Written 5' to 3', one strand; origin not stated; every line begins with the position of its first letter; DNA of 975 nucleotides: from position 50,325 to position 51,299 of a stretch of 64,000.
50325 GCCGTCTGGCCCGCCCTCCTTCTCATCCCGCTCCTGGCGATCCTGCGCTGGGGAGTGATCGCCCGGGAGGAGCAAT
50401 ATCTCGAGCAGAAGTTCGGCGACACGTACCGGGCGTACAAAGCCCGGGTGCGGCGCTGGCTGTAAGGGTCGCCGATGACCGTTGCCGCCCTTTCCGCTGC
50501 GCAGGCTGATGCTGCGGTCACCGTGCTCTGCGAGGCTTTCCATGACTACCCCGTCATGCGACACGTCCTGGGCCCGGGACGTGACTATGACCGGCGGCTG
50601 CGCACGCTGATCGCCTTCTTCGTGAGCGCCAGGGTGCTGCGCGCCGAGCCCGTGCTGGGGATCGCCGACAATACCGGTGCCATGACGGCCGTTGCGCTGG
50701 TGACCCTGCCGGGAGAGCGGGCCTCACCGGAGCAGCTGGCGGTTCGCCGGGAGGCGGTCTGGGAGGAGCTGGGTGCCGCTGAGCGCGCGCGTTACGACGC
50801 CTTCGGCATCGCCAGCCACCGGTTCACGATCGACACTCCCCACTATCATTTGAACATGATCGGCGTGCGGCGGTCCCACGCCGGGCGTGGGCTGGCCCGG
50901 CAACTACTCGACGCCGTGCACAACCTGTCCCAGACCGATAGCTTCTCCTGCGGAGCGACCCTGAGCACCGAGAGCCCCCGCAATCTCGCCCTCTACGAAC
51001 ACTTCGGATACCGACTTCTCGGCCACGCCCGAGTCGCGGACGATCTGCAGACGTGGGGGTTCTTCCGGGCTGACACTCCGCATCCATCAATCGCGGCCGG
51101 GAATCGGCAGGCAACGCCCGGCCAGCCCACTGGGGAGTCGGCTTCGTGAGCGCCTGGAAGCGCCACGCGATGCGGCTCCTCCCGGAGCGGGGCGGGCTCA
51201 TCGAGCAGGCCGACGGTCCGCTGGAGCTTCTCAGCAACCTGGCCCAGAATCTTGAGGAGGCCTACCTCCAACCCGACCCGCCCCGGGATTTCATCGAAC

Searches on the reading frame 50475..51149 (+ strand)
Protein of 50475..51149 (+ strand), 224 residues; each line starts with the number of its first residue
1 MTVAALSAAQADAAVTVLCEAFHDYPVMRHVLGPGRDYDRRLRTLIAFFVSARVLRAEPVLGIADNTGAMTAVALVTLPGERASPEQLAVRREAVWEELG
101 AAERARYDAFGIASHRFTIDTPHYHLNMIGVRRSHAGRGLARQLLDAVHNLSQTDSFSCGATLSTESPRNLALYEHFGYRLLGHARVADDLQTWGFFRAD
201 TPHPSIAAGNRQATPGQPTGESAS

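Call 25: find_encoding_contigs(protein=window:50475-51149:+, flank=10000, max_places=3)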
Protein window:50475-51149:+ (224 aa): 23 contigs read that carry it; 3 places shown.
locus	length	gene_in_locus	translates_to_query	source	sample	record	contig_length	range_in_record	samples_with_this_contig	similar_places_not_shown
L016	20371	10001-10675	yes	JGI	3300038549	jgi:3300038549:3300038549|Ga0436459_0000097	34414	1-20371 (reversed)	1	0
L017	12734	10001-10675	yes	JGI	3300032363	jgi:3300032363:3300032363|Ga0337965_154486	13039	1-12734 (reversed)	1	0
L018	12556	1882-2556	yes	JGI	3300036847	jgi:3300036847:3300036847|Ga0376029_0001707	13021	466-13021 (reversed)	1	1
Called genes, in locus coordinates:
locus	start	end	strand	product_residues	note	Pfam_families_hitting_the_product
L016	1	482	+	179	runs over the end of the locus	PF11127:YgaP-like_TM (faint)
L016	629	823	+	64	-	-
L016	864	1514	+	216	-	-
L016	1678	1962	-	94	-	-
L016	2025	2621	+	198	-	PF13302:Acetyltransf_3, PF00583:Acetyltransf_1, PF12746:GNAT_acetyltran (weak), PF08445:FR47 (weak), PF13523:Acetyltransf_8 (weak)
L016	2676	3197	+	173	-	PF04978:MST (weak), PF12867:DinB_2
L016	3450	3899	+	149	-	PF08592:Anthrone_oxy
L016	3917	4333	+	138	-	PF01980:TrmO_N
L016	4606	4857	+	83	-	PF04226:Transgly_assoc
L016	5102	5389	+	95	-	PF01764:Lipase_3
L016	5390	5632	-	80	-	-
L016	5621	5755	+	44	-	-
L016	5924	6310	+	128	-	PF10861:DUF2784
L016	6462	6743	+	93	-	-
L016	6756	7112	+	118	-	PF13564:DoxX_2 (faint)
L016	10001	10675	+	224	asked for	PF00583:Acetyltransf_1 (weak), PF13673:Acetyltransf_10 (weak), PF13508:Acetyltransf_7 (weak)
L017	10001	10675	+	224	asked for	PF00583:Acetyltransf_1 (weak), PF13673:Acetyltransf_10 (weak), PF13508:Acetyltransf_7 (weak)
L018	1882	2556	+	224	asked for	PF00583:Acetyltransf_1 (weak), PF13673:Acetyltransf_10 (weak), PF13508:Acetyltransf_7 (weak)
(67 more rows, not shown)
